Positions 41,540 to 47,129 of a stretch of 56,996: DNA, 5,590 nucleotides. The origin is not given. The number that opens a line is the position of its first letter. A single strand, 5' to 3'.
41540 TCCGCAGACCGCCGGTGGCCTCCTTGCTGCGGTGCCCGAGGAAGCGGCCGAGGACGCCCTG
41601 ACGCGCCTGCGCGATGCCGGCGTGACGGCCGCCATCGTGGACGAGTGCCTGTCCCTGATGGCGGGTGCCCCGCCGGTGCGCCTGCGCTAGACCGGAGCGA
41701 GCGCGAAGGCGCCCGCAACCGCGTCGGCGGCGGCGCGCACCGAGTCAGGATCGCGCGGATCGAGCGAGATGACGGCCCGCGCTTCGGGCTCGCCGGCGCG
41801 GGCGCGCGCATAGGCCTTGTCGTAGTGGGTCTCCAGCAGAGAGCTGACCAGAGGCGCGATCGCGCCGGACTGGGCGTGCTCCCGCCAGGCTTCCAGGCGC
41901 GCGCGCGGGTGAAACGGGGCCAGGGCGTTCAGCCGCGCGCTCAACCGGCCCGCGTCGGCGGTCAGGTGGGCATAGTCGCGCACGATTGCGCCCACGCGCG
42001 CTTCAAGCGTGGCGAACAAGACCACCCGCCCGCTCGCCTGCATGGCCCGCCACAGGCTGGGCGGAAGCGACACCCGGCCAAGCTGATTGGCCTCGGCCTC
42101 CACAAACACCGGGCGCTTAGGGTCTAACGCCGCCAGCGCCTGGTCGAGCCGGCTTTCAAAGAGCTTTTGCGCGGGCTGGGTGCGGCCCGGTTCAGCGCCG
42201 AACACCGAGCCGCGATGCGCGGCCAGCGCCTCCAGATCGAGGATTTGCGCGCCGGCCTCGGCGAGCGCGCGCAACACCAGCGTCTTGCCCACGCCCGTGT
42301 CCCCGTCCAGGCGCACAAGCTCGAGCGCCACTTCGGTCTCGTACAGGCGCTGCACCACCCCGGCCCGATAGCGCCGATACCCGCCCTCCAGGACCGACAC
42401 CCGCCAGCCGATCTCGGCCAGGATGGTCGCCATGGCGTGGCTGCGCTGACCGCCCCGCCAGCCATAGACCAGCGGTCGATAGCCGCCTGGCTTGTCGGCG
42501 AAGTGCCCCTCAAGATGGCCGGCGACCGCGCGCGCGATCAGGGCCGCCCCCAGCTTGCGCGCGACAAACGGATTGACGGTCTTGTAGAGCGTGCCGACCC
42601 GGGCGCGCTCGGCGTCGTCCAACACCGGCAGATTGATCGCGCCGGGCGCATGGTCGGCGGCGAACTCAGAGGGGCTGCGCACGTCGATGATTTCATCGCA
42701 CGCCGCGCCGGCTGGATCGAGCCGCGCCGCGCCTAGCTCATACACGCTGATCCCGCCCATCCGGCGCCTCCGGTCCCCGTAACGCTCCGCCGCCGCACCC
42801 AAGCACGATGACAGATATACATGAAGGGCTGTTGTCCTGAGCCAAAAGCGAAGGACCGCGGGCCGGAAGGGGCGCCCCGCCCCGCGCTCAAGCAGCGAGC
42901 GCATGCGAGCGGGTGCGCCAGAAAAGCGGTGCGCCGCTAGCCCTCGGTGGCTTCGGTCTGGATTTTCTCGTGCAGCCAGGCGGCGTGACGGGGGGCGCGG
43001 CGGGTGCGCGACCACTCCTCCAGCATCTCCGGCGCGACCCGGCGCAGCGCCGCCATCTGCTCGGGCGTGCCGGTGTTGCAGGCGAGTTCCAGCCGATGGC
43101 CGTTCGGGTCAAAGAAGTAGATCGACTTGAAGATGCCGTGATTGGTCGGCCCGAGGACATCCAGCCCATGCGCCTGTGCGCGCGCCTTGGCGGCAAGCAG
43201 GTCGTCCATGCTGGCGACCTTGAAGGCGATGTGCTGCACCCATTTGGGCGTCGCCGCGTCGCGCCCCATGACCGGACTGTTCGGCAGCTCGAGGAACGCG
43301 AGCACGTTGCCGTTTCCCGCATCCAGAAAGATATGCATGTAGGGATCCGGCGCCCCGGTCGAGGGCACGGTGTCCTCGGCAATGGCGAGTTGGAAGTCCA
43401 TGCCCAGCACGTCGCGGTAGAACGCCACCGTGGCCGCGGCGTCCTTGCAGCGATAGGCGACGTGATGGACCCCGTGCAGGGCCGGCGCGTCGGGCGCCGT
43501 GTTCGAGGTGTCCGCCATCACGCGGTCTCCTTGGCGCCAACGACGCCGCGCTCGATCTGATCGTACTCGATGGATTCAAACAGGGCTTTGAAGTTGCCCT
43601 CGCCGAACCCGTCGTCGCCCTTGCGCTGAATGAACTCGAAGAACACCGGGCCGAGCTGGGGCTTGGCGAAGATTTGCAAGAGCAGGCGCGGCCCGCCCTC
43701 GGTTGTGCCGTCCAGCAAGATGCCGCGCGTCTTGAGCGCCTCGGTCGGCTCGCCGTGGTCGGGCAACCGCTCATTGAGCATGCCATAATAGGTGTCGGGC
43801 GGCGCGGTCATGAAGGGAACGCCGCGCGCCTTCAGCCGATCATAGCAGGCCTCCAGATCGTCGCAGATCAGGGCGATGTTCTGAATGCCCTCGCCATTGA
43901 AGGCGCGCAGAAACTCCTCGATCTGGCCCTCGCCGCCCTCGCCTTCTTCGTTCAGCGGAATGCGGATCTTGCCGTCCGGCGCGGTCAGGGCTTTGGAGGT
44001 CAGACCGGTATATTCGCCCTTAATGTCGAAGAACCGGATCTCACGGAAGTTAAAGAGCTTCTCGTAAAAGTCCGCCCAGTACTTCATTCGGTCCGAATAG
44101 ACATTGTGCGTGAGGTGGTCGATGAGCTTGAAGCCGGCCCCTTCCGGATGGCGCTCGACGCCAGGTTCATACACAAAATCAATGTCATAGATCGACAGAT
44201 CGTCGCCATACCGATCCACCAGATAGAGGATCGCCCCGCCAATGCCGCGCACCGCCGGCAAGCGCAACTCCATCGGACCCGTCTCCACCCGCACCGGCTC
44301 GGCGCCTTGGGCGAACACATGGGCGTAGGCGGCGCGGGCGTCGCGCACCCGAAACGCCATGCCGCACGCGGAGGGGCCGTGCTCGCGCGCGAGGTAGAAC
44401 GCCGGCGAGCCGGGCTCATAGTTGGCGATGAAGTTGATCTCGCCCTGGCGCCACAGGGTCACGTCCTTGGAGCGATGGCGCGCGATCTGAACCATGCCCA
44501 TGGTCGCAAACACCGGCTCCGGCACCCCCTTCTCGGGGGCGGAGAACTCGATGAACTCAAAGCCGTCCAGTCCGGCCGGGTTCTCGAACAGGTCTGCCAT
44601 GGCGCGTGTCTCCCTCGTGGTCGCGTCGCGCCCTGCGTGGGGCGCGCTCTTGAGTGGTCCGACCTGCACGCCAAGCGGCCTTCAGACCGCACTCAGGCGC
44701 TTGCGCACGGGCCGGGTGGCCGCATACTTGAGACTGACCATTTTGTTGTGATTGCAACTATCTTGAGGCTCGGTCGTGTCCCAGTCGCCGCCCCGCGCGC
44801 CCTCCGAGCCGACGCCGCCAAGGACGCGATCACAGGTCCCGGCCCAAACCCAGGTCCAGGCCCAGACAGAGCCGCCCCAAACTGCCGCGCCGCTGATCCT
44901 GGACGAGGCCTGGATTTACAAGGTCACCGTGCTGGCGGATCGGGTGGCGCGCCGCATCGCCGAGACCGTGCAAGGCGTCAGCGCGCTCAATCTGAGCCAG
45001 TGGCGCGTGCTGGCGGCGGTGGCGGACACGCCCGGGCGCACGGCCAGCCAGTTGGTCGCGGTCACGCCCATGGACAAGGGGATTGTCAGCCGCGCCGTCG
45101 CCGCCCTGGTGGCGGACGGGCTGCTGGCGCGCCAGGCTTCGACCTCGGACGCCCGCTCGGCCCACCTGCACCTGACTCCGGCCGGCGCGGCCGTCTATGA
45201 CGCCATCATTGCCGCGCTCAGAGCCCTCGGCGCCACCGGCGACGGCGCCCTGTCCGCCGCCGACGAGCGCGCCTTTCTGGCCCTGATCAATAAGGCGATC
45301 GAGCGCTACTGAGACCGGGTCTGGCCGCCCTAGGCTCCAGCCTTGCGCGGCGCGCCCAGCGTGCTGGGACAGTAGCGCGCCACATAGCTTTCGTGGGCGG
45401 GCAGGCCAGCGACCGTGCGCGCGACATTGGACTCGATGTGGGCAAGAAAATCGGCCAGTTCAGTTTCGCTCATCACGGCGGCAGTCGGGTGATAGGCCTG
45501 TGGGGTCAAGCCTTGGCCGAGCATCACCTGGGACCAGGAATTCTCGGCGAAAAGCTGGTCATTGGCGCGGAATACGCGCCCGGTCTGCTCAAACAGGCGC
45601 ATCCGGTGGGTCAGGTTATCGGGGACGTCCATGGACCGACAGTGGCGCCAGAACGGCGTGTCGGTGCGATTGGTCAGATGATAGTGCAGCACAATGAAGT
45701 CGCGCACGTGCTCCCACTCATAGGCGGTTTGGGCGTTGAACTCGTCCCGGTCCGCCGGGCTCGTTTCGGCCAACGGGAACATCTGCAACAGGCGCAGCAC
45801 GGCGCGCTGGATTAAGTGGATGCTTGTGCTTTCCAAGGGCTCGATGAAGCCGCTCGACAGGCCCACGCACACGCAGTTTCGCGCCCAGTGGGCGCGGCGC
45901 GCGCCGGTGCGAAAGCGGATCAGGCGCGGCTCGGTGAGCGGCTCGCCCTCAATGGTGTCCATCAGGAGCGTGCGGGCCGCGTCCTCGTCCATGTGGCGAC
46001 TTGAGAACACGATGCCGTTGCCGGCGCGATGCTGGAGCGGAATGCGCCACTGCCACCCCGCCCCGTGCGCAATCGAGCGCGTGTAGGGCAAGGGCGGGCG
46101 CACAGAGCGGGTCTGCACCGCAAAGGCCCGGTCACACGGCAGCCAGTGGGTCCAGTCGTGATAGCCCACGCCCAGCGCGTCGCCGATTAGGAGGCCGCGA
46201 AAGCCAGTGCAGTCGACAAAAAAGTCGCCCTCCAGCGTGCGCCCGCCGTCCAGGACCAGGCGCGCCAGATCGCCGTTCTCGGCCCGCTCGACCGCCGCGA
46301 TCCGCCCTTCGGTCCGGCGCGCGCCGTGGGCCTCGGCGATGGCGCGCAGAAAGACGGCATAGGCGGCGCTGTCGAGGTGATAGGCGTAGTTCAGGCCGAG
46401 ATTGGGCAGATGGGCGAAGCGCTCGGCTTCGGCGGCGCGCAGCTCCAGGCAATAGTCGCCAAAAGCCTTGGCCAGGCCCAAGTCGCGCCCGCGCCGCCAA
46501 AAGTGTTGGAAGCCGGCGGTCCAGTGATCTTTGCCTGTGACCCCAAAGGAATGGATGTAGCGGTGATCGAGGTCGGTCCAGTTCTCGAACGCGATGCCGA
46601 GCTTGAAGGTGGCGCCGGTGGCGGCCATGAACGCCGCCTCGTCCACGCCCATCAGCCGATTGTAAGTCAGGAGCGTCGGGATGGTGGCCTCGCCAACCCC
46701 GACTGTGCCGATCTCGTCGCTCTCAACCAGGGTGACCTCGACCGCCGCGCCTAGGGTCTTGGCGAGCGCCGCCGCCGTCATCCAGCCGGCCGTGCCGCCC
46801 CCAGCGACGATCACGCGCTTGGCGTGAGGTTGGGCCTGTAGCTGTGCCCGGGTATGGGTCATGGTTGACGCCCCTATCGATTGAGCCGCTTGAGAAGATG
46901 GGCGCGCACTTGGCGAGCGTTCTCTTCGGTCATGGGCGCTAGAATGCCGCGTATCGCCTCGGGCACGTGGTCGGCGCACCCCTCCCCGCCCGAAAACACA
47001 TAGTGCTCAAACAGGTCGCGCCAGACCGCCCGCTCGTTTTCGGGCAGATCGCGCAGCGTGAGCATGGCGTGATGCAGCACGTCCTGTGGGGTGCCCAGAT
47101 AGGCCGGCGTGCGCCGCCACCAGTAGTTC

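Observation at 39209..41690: selD appears split: the SelD body has lost its catalytic N-terminal loop and about 1.5 kb of foreign DNA sits in its place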

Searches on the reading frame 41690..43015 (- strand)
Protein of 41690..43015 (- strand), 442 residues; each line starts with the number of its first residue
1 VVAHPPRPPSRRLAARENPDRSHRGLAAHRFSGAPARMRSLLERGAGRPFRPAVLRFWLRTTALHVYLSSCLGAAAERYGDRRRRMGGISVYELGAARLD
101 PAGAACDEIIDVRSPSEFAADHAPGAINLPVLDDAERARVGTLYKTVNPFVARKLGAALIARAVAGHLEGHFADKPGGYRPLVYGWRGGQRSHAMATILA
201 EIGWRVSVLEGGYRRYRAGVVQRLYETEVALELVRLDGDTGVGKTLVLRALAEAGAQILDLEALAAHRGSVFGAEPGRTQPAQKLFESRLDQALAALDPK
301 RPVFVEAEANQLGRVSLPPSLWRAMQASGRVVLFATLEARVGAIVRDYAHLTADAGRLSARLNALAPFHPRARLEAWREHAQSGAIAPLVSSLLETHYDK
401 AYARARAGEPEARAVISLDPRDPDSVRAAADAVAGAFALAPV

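Call 10: search_protein_families(library=ncbifam, proteins=[window:41690-43015:-], max_evalue=0.01)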
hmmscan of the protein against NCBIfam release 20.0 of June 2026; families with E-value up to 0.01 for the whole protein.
window:41690-43015:- (442 aa): 9 families
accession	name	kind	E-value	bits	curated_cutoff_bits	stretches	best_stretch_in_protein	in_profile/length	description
NF008752.0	PRK11784.1-4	equivalog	1.3e-129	432.1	266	1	104-434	16-349/357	tRNA 2-selenouridine(34) synthase MnmH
TIGR03167.1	tRNA_sel_U_synt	equivalog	3.1e-99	332.3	219.75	1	107-409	3-305/311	tRNA 2-selenouridine(34) synthase MnmH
NF008750.0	PRK11784.1-2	equivalog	5.2e-84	282.3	241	1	108-418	17-324/346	tRNA 2-selenouridine(34) synthase MnmH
NF008751.0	PRK11784.1-3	equivalog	1.6e-48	165.7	361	1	109-352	20-261/367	tRNA 2-selenouridine(34) synthase MnmH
NF008749.0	PRK11784.1-1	equivalog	6.2e-34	117.7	548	1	108-348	19-257/364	tRNA 2-selenouridine(34) synthase MnmH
TIGR04568.1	arch_SelU_Nterm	equivalog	1.1e-13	51.5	200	1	109-217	106-213/215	selenouridine synthase SelU-like subunit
TIGR04569.1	arch_SelU_Cterm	equivalog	0.0014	18.5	180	1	236-313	6-82/217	selenouridine synthase SelU-like subunit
NF033833.0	rhodan_ChrE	equivalog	0.0042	17.1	120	0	182-219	63-100/108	rhodanese family chromate resistance protein ChrE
NF007627.0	PRK10287.1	equivalog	0.0062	16.7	102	0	105-137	19-51/104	thiosulfate sulfurtransferase PspE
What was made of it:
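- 41690..42760 (-): selU/mnmH (tRNA 2-selenouridine synthase). Convergent with the SelD remnant, with overlapping stop codons. Full length with an intact Walker A motif (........). The rhodanese catalytic Cys is replaced by Gly (codon 42461-42463). NF008752 at 432 bits (call 10).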

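Call 11: search_protein_families(library=pfam, proteins=[window:41690-43015:-], max_evalue=0.01)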
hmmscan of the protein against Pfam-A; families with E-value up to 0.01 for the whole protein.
window:41690-43015:- (442 aa): 2 families
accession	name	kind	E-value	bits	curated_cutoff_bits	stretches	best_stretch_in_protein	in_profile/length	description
PF00581.25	Rhodanese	-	2.1e-09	38.2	22.2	1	108-217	15-100/102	Rhodanese-like domain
PF13238.12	AAA_18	-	0.00047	21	29.4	1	237-363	4-109/128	AAA domain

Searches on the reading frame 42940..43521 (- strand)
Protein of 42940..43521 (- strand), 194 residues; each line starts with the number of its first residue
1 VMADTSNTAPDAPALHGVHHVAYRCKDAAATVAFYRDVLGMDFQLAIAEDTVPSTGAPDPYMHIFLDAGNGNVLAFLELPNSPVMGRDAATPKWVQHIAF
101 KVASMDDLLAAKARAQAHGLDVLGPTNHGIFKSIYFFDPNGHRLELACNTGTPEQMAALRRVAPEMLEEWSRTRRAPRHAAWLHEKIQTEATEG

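Call 43: find_homologous_proteins(query=window:42940-43521:-, max_evalue=1e-30)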
Query window:42940-43521:- (194 aa): 8000 proteins with E <= 1e-30 among 8000 candidates; the best 120 are listed.
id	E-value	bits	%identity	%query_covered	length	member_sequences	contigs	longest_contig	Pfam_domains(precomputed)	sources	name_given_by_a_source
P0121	1.3e-127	441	100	99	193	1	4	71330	PF13669.13,PF00903.32,PF18029.8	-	-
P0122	1.1e-104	366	87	93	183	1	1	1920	PF13669.13,PF00903.32,PF18029.8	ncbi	-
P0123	3.5e-104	365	87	93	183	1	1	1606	PF13669.13,PF00903.32,PF18029.8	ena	-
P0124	8.3e-103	360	87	93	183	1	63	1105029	PF13669.13,PF00903.32,PF18029.8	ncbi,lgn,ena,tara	tara:strand:- start:1009 stop:1560 length:552 start_codon:yes stop_codon:yes gene_type:complete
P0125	1.1e-102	360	86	93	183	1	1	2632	PF13669.13,PF00903.32,PF18029.8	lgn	-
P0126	1.6e-102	359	86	93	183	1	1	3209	PF13669.13,PF00903.32,PF18029.8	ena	-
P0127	1.7e-102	359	86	93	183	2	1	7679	PF13669.13,PF00903.32,PF18029.8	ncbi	-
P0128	1.8e-102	359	86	93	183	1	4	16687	PF13669.13,PF00903.32,PF18029.8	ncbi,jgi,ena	ncbi:MAG: VOC family protein [Hyphomonas sp.]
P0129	1.8e-102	359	86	93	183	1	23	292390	PF13669.13,PF00903.32,PF18029.8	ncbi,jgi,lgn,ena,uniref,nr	ncbi:MAG: glyoxalase [Hyphomonas sp. BRH_c22]|uniref:VOC family protein n=1 Tax=Hyphomonas sp. BRH_c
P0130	2.6e-102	359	86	93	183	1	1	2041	PF13669.13,PF00903.32,PF18029.8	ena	-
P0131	4.2e-102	358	87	92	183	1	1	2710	PF13669.13,PF00903.32,PF18029.8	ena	-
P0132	4.7e-102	358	85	93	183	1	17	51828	PF13669.13,PF00903.32,PF18029.8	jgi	jgi:catechol 2,3-dioxygenase-like lactoylglutathione lyase family enzyme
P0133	4.8e-102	358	85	93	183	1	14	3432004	PF13669.13,PF00903.32,PF18029.8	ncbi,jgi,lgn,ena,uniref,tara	ncbi:VOC family protein [Hyphomonas sp.]|uniref:VOC family protein n=1 Tax=Hyphomonas sp. TaxID=87 R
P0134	4.9e-102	358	85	93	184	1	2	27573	PF13669.13,PF00903.32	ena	-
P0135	5.2e-102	358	87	92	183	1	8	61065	PF13669.13,PF00903.32,PF18029.8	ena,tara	tara:strand:- start:2046 stop:2597 length:552 start_codon:yes stop_codon:yes gene_type:complete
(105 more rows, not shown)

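Call 44: find_encoding_contigs(protein=P0121, flank=10000, max_places=10)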
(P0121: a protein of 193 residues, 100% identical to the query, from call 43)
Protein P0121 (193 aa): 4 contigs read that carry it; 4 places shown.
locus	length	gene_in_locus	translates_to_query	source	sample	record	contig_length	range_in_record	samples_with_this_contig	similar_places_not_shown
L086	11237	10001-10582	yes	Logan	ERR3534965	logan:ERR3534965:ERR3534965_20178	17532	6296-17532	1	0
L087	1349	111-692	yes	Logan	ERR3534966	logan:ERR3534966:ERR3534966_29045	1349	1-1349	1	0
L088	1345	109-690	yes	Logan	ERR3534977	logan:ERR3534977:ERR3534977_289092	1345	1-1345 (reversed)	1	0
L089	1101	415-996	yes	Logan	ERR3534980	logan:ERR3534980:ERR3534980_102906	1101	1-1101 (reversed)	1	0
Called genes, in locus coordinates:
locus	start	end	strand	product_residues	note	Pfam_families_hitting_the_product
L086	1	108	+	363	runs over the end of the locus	PF00722:Glyco_hydro_16, PF26113:GH16_XgeA, PF03935:SKN1_KRE6_Sbg1 (weak)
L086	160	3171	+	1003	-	PF07715:Plug, PF00593:TonB_dep_Rec_b-barrel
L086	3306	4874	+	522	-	PF01266:DAO (faint), PF04820:Trp_halogenase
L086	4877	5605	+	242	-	PF07277:SapC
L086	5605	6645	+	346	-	PF13621:Cupin_8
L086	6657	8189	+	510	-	PF01266:DAO (weak), PF04820:Trp_halogenase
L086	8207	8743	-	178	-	PF01047:MarR, PF12802:MarR_2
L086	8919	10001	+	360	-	PF14696:Glyoxalase_5, PF00903:Glyoxalase, PF13669:Glyoxalase_4 (weak)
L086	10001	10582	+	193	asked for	PF00903:Glyoxalase, PF13669:Glyoxalase_4 (weak), PF18029:Glyoxalase_6 (weak)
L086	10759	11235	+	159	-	?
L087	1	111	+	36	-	?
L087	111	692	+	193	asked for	PF00903:Glyoxalase, PF13669:Glyoxalase_4 (weak), PF18029:Glyoxalase_6 (weak)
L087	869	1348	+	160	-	?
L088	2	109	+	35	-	?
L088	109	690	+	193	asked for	PF00903:Glyoxalase, PF13669:Glyoxalase_4 (weak), PF18029:Glyoxalase_6 (weak)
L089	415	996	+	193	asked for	PF00903:Glyoxalase, PF13669:Glyoxalase_4 (weak), PF18029:Glyoxalase_6 (weak)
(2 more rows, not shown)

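Call 45: find_encoding_contigs(protein=P0124, flank=10000, max_places=4)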
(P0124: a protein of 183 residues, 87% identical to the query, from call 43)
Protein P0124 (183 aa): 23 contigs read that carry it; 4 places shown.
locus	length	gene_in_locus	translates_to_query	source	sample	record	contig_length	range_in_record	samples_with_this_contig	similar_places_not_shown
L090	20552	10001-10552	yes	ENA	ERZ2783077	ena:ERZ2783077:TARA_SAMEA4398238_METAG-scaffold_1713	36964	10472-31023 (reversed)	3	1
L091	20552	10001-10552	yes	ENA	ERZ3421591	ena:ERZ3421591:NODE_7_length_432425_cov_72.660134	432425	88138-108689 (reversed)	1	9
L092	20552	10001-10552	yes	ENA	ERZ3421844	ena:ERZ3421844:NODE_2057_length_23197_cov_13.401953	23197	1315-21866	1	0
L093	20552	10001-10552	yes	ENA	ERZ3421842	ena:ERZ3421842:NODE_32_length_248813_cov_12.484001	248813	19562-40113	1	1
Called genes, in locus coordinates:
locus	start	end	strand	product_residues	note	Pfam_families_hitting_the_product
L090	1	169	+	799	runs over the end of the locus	PF00989:PAS (faint), PF12860:PAS_7 (weak), PF00512:HisKA, PF02518:HATPase_c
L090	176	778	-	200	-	PF00300:His_Phos_1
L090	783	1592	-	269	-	PF02348:CTP_transf_3, PF12804:NTP_transf_3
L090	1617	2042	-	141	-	-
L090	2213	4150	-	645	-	PF05569:Peptidase_M56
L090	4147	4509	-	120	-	PF03965:Penicillinase_R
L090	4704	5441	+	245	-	PF13852:DUF4197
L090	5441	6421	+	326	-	PF12146:Hydrolase_4, PF12697:Abhydrolase_6, PF00561:Abhydrolase_1, PF00756:Esterase (faint)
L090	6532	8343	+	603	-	PF00939:Na_sulph_symp, PF03600:CitMHS, PF06808:DctM (faint), PF16980:CitMHS_2 (weak), PF02080:TrkA_C, PF00939:Na_sulph_symp, PF03600:CitMHS (weak)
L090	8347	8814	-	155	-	PF12802:MarR_2, PF01047:MarR (weak), PF13463:HTH_27 (faint)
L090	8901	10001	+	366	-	PF14696:Glyoxalase_5, PF00903:Glyoxalase, PF13669:Glyoxalase_4 (weak)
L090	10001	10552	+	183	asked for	PF00903:Glyoxalase, PF13669:Glyoxalase_4 (weak), PF18029:Glyoxalase_6 (weak)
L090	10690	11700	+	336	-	PF18288:FAA_hydro_N_2, PF01557:FAA_hydrolase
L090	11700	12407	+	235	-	PF01144:CoA_trans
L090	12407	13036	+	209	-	PF01144:CoA_trans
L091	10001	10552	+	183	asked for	PF00903:Glyoxalase, PF13669:Glyoxalase_4 (weak), PF18029:Glyoxalase_6 (weak)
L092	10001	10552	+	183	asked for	PF00903:Glyoxalase, PF13669:Glyoxalase_4 (weak), PF18029:Glyoxalase_6 (weak)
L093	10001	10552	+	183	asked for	PF00903:Glyoxalase, PF13669:Glyoxalase_4 (weak), PF18029:Glyoxalase_6 (weak)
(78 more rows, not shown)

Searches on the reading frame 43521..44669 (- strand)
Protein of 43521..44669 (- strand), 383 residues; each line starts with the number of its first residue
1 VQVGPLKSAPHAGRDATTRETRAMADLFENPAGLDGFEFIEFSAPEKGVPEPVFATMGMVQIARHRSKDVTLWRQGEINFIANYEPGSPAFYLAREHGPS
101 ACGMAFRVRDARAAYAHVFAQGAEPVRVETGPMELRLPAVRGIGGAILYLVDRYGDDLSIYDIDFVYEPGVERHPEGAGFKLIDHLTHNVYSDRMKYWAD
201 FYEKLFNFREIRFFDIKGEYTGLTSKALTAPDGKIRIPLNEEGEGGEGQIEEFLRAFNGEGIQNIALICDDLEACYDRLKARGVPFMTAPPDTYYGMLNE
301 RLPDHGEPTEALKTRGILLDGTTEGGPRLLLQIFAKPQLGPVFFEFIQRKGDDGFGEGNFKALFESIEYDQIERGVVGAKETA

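Call 33: search_protein_families(library=ncbifam, proteins=[window:43521-44669:-], max_evalue=0.001)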
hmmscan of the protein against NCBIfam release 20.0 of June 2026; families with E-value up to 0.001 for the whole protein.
window:43521-44669:- (383 aa): 2 families
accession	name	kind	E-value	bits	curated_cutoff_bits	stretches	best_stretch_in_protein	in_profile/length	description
TIGR01263.1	4HPPD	equivalog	8.8e-110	367.5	277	1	36-376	2-352/353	4-hydroxyphenylpyruvate dioxygenase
NF042435.1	DhshikDhtase_QuiC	equivalog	3.2e-52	177.9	1200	1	25-360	283-616/635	3-dehydroshikimate dehydratase QuiC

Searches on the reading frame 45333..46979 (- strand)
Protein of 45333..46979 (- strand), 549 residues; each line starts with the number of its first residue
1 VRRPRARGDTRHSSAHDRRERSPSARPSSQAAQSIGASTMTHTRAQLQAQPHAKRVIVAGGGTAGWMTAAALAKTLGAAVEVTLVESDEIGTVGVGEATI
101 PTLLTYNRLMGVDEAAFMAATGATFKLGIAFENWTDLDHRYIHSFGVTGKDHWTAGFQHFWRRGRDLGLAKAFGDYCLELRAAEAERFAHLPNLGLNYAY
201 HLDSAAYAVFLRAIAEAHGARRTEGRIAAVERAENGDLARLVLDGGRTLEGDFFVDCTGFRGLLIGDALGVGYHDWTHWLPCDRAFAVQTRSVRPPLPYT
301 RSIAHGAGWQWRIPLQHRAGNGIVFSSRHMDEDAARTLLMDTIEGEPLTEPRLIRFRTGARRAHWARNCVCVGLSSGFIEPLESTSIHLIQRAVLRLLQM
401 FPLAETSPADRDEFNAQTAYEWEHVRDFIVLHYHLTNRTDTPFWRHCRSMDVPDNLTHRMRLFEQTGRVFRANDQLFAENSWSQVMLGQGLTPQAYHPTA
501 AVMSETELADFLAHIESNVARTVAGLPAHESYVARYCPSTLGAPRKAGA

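Call 33: search_protein_families(library=ncbifam, proteins=[window:45333-46979:-], max_evalue=0.001)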
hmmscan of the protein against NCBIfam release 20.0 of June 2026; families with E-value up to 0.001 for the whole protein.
window:45333-46979:- (549 aa): 4 families
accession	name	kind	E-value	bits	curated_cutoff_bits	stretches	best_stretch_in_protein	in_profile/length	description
NF033113.0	halo_ClmS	equivalog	2.2e-08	33.1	900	0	54-135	3-85/570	chloramphenicol-biosynthetic FADH2-dependent halogenase CmlS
NF049967.1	QhpG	equivalog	3.6e-06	26.1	240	1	199-338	79-208/423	flavin-dependent monooxygenase QhpG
TIGR02032.1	GG-red-SF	subfamily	4.7e-06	26.5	158.8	0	199-383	85-279/297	geranylgeranyl reductase family protein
NF006021.0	PRK08163.1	equivalog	0.00076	18.6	459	0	52-116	4-66/398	3-hydroxybenzoate 6-monooxygenase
